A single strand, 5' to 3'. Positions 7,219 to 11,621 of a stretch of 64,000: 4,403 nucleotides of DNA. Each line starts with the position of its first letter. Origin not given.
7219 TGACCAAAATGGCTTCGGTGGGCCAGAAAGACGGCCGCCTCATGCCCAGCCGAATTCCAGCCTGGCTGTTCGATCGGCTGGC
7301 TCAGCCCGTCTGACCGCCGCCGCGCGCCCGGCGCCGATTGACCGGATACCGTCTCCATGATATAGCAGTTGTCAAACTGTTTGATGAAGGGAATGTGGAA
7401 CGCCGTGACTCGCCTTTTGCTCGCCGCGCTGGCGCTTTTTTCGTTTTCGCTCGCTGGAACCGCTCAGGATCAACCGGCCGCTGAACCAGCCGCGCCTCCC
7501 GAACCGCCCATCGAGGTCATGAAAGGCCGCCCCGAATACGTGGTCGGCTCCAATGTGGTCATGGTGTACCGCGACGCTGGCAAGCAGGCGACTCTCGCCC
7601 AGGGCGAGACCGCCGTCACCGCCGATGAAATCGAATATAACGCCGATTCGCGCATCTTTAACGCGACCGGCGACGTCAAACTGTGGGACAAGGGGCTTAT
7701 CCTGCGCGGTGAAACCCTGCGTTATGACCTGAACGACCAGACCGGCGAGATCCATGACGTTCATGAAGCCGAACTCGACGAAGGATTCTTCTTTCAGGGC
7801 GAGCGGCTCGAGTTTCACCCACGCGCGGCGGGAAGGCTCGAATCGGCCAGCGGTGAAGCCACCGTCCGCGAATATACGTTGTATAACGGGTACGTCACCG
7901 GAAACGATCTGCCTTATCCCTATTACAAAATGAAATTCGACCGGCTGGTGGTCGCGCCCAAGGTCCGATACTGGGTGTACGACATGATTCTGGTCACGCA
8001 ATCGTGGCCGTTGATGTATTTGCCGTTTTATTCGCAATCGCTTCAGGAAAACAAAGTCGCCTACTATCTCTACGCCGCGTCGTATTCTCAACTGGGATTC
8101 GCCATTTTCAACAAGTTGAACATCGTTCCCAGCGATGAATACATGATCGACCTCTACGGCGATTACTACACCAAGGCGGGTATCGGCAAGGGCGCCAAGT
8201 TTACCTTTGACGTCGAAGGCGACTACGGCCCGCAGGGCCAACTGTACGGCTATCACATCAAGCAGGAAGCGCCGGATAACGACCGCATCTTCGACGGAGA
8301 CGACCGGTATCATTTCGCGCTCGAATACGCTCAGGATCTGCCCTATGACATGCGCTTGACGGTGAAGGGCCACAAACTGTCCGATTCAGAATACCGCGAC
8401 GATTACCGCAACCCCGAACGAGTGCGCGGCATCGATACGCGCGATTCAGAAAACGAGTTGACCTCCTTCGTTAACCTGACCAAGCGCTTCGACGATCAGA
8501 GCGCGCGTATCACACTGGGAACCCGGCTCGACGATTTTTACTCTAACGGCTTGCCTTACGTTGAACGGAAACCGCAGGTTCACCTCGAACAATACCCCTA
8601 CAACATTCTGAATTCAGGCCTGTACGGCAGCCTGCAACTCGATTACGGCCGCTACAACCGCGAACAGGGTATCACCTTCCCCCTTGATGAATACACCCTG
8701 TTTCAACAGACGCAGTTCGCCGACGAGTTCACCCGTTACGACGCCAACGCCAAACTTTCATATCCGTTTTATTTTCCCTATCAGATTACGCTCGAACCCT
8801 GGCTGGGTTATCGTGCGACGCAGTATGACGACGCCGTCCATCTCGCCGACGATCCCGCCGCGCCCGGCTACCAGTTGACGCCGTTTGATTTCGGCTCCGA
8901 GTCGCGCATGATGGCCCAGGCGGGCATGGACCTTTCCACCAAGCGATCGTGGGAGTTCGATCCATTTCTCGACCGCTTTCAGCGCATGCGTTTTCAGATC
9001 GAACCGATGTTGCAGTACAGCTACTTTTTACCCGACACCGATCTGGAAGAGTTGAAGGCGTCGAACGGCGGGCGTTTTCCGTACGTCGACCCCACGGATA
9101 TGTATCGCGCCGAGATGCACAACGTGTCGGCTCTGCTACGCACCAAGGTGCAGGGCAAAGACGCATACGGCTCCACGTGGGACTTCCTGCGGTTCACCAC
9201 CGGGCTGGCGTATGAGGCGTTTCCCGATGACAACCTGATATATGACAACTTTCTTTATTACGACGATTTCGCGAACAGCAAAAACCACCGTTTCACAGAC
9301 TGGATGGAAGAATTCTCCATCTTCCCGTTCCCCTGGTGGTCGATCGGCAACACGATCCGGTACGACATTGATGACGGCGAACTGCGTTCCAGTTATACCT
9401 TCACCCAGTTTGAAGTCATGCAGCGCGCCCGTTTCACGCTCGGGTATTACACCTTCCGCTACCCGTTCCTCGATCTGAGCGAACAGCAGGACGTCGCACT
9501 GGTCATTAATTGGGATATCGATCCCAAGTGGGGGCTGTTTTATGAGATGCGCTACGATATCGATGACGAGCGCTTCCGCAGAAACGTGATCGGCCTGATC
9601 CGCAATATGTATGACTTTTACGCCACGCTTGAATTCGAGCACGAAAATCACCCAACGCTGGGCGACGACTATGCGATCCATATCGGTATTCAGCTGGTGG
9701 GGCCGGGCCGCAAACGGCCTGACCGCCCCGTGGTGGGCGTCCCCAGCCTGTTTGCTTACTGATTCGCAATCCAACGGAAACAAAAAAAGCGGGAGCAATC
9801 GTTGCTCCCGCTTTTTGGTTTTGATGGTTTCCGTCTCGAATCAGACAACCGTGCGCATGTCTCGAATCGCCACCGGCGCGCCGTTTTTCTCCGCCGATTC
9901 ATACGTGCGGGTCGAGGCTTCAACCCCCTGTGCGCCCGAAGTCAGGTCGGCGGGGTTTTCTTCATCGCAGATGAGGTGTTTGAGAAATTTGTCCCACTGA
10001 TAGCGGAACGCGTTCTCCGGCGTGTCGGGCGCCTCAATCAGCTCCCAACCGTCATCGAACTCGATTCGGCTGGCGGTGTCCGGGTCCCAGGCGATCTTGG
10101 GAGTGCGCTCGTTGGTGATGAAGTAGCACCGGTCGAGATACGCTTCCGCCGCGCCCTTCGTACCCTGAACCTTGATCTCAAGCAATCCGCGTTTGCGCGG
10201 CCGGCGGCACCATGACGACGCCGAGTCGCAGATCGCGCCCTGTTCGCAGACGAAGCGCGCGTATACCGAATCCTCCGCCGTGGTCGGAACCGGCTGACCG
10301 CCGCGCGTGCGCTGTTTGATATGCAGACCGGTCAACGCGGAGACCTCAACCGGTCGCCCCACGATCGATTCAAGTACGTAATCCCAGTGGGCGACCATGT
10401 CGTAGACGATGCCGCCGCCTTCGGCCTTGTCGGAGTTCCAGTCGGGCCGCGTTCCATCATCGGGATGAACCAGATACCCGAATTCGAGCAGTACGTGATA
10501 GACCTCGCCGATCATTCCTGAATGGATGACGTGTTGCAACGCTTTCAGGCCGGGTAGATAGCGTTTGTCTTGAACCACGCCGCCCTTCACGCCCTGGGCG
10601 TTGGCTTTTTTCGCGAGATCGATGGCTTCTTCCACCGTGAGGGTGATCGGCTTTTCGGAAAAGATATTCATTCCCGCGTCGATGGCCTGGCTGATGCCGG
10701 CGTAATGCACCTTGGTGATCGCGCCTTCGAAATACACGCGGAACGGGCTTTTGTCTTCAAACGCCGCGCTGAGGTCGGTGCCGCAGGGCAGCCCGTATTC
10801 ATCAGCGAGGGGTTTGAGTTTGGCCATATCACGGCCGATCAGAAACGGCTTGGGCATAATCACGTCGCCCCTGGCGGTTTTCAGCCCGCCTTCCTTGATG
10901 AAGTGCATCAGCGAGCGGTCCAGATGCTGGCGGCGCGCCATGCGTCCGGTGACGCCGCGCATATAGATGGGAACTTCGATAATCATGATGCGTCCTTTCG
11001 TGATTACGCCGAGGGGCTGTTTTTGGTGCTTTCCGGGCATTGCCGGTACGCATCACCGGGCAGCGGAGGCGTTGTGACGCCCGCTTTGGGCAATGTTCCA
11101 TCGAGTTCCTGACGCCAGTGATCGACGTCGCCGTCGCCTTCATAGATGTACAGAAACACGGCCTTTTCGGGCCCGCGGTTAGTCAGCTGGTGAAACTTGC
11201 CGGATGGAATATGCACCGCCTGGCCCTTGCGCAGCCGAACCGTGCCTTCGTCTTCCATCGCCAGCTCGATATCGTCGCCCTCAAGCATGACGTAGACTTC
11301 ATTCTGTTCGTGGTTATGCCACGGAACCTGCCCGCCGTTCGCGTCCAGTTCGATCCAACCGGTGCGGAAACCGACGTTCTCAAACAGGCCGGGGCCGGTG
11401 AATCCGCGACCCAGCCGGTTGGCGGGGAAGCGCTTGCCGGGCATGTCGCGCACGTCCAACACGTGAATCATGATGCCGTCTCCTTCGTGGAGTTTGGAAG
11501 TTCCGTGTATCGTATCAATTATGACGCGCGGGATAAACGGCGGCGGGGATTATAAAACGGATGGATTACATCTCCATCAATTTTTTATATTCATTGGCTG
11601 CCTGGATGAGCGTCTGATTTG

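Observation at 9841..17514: Eight-gene minus-strand operon couples a GT4 / GNAT / DUF2334-deacetylase / flippase-like cassette to an orphan sensor kinase, a cupin and a Gfo oxidoreductase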

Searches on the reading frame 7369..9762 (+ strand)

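Call 4: search_protein_families(library=pfam, proteins=[window:7369-9762:+], max_evalue=0.01)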
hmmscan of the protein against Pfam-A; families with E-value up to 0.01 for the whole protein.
window:7369-9762:+ (797 aa): 2 families
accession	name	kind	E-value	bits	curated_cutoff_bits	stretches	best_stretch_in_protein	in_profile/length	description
PF04453.20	LptD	-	3.9e-15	56.5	22.4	1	312-721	2-384/384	LPS transport system D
PF03968.19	LptD_N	-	0.00085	20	20.4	1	75-124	63-112/113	LptA/(LptD N-terminal domain) LPS transport protein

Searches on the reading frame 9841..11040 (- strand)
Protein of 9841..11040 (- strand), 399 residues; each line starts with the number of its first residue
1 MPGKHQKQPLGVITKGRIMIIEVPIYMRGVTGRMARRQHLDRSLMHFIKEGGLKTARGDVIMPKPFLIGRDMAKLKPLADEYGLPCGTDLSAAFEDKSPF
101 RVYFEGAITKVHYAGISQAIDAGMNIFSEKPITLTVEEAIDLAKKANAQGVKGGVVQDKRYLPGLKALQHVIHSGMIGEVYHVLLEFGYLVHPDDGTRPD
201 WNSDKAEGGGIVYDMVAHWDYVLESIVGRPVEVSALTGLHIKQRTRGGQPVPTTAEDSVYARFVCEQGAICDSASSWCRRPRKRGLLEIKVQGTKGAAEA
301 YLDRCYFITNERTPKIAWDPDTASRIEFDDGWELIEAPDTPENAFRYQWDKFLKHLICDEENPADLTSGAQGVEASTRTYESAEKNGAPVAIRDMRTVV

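Call 4: search_protein_families(library=pfam, proteins=[window:9841-11040:-], max_evalue=0.01)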
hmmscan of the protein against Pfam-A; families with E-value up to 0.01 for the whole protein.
window:9841-11040:- (399 aa): 3 families
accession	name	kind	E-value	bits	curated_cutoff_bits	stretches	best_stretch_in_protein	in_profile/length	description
PF22725.1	GFO_IDH_MocA_C3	-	1.8e-19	70.4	27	1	167-298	3-123/124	GFO/IDH/MocA C-terminal domain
PF02894.22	GFO_IDH_MocA_C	-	1.4e-12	48.4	22.9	1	172-391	4-217/218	Oxidoreductase family, C-terminal alpha/beta domain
PF01408.29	GFO_IDH_MocA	-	1.6e-09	38.9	24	1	68-152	32-115/120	Oxidoreductase family, NAD-binding Rossmann fold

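Call 5: search_protein_families(library=ncbifam, proteins=[window:9841-11040:-], max_evalue=0.001)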
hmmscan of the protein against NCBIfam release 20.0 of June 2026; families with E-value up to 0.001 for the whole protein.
window:9841-11040:- (399 aa): 8 families
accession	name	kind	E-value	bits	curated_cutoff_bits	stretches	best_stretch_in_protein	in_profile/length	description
TIGR04380.1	myo_inos_iolG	equivalog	3.2e-13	49.3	355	1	73-236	38-195/330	inositol 2-dehydrogenase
NF008607.0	PRK11579.1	subfamily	1.2e-11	44.3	330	1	111-233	76-195/346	oxidoreductase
NF007574.0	PRK10206.1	equivalog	4.9e-10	39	352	1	110-234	76-194/345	oxidoreductase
NF040723.1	UDP-GlcNAcDh_Arch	equivalog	1.9e-08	34.2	450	1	109-182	70-143/302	UDP-N-acetylglucosamine 3-dehydrogenase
NF052479.1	LevoglcsnDh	equivalog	3.4e-08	32.6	650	1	116-245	90-220/386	levoglucosan dehydrogenase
NF052679.1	InsChiInosDhIolG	equivalog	5.7e-05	22.3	540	1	109-182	76-150/343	bifunctional inositol 2-dehydrogenase/D-chiro-inositol 1-dehydrogenase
NF041392.1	XylDh_Gfo6_Halo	equivalog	6e-05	22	350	1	111-184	94-167/350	D-xylose 1-dehydrogenase Gfo6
NF058561.1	BT_2158_fam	equivalog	0.00087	18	750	0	111-183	108-180/487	glycoside 3-dehydrogenase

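Call 70: search_protein_families(library=padloc, proteins=[window:9841-10986:-], max_evalue=0.001)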
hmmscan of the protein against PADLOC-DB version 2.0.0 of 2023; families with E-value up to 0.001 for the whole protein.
window:9841-10986:- (381 aa): 0 families

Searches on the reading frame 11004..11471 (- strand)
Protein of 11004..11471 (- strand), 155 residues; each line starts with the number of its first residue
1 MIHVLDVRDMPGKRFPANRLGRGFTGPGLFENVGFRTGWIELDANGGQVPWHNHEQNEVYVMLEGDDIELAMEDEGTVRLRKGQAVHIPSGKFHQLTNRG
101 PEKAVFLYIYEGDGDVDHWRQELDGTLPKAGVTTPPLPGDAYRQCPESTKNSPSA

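Call 4: search_protein_families(library=pfam, proteins=[window:11004-11471:-], max_evalue=0.01)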
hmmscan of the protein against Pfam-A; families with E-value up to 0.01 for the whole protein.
window:11004-11471:- (155 aa): 4 families
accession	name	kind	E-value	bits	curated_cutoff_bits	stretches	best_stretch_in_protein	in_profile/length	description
PF07883.17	Cupin_2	-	3e-15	56.1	27.2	1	41-110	4-70/70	Cupin domain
PF16867.11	DMSP_lyase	-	0.0012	19.1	27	1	49-98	108-155/162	Dimethlysulfonioproprionate lyase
PF05899.18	Cupin_3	-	0.0014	18.8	23.5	1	41-92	11-60/74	EutQ-like cupin domain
PF00190.28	Cupin_1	-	0.0016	18.5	22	1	39-110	37-113/151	Cupin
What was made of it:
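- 11004..11471 (-): Cupin_2 protein (155 aa): a neighbour, not part of the conserved cassette. Pfam (call 4).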

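Call 5: search_protein_families(library=ncbifam, proteins=[window:11004-11471:-], max_evalue=0.001)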
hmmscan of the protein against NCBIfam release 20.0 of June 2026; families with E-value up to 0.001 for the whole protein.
window:11004-11471:- (155 aa): 1 family
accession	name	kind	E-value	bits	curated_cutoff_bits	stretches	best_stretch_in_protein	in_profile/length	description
NF050094.1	BetDgalsidMYCTU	equivalog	3.4e-05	24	175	1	46-108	46-106/113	beta-D-galactosidase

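Call 70: search_protein_families(library=padloc, proteins=[window:11004-11471:-], max_evalue=0.001)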
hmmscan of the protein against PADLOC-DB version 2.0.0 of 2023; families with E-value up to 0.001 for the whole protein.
window:11004-11471:- (155 aa): 0 families
